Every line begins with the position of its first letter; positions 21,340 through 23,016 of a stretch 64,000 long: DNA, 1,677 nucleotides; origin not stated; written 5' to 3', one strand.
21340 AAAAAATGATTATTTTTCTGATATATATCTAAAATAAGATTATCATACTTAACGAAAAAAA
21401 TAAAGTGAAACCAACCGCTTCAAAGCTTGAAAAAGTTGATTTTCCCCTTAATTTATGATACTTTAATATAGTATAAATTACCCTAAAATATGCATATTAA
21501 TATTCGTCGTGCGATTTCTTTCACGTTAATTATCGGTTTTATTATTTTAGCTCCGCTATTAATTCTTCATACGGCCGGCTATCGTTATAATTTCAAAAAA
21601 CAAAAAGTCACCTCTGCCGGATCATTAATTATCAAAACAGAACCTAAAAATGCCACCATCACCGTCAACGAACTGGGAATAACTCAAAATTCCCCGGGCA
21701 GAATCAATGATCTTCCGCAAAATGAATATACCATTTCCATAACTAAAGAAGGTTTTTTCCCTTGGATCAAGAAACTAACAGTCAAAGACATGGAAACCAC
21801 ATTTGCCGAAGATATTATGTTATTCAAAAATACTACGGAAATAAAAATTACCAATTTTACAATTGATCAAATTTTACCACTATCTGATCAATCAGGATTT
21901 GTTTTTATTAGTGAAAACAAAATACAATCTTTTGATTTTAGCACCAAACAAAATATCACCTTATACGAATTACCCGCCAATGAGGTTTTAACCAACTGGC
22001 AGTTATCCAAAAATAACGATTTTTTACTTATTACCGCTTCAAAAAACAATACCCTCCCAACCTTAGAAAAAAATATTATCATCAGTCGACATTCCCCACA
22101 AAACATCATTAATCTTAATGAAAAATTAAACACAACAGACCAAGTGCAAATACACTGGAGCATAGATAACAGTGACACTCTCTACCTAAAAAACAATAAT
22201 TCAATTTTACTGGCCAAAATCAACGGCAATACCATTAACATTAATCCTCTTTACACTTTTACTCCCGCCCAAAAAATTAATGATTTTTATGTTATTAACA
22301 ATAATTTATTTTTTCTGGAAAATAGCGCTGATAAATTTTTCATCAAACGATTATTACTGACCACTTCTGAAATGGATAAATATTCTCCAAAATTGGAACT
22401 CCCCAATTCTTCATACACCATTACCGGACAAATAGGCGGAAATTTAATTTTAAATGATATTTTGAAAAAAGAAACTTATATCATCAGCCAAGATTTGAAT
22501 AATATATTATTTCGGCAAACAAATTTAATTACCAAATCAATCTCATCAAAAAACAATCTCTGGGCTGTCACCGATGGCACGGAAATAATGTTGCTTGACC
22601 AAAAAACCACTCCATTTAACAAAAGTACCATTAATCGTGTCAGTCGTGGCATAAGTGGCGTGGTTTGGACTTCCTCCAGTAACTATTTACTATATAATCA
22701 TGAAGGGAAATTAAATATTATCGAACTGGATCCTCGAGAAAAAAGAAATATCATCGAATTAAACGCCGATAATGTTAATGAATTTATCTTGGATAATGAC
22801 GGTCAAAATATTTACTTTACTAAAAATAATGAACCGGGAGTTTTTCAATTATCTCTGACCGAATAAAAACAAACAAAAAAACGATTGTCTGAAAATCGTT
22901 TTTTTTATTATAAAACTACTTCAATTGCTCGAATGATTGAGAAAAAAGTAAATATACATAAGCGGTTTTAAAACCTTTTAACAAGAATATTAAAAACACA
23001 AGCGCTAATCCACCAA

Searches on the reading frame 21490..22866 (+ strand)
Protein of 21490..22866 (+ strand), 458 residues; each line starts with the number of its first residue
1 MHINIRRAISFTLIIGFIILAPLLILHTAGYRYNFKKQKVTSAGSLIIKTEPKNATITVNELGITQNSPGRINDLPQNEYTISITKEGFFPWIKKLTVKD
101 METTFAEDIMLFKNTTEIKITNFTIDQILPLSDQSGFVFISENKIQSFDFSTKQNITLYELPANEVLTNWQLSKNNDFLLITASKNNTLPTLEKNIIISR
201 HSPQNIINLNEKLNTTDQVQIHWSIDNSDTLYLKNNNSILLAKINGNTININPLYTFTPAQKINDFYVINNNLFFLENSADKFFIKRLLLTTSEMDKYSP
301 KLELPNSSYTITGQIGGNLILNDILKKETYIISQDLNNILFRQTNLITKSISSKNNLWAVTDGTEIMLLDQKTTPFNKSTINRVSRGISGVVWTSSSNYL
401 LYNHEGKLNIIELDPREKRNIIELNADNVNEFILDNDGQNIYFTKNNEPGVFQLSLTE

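Call 49: search_protein_families(library=pfam, proteins=[window:21490-22866:+], max_evalue=0.00001)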
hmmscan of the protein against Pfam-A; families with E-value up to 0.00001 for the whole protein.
window:21490-22866:+ (458 aa): 1 family
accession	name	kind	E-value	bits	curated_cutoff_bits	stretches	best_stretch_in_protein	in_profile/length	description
PF08308.17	PEGA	-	1.3e-08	35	20.8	1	44-104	2-61/71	PEGA domain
